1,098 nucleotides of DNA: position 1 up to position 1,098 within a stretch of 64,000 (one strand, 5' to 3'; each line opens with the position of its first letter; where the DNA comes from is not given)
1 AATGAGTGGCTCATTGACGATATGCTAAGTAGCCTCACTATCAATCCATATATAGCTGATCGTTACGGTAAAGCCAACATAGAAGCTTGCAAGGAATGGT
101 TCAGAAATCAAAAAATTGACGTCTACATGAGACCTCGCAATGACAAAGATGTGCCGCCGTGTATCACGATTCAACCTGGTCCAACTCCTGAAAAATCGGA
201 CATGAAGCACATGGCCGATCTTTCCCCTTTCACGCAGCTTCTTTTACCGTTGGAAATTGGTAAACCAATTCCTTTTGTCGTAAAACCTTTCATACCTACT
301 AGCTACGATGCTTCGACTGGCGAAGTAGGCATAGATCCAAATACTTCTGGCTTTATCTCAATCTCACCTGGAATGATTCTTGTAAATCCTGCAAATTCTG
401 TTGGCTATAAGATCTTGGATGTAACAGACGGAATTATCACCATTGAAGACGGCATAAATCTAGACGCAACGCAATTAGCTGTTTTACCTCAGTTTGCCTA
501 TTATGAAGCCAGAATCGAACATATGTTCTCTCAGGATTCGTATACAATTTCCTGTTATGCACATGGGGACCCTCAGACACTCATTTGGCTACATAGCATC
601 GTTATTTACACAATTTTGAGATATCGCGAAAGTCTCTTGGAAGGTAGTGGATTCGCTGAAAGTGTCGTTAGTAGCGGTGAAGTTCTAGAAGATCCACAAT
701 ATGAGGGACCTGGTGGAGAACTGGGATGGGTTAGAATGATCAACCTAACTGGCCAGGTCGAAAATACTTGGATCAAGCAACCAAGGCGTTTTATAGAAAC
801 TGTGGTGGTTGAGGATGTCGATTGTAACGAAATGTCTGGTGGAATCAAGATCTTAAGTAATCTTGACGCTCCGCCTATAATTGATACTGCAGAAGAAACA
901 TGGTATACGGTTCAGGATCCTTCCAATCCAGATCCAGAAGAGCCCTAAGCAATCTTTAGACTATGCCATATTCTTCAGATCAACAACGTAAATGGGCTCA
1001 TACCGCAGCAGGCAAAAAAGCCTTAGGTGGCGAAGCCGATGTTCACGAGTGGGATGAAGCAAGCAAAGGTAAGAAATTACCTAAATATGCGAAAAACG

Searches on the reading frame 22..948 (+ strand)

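Call 73: search_protein_families(library=phrogs, proteins=[window:22-948:+], max_evalue=0.00001)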
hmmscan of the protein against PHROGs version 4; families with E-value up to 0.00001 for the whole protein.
window:22-948:+ (308 aa): 0 families

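Call 75: search_protein_families(library=pfam, alignment_id=A7, max_evalue=0.001)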
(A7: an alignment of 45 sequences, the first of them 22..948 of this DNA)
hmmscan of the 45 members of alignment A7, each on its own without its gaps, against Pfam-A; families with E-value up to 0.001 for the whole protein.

A. member 1, window:22-948:+ (308 aa): 0 families

B. families by the number of members that match (of 45 scanned): 19 families
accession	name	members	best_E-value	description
PF17338.8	GP88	1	3.7e-41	Gene product 88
PF04446.17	Thg1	1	7.1e-30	tRNAHis guanylyltransferase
PF24240.1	DUF7448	1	6e-27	Domain of unknown function (DUF7448)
PF00588.24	SpoU_methylase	1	1.2e-22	SpoU rRNA Methylase family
PF01145.31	Band_7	1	6.2e-22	SPFH domain / Band 7 family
PF21095.3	CarD_C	1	1.5e-18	CarD, C-terminal domain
PF06067.16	DUF932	1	4.6e-16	Domain of unknown function (DUF932)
PF00004.35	AAA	1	4e-14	ATPase family associated with various cellular activities (AAA)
PF02559.22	CarD_TRCF_RID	1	2.3e-13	CarD-like/TRCF RID domain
PF07691.17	PA14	1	6.6e-12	PA14 domain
PF02518.31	HATPase_c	1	3.4e-06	Histidine kinase-, DNA gyrase B-, and HSP90-like ATPase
PF01844.29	HNH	1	6.4e-06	HNH endonuclease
PF13589.12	HATPase_c_3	1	1.6e-05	Histidine kinase-, DNA gyrase B-, and HSP90-like ATPase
PF04513.17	Baculo_PEP_C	1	2.8e-05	Baculovirus polyhedron envelope protein, PEP, C terminus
PF13191.12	AAA_16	1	7.9e-05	AAA ATPase domain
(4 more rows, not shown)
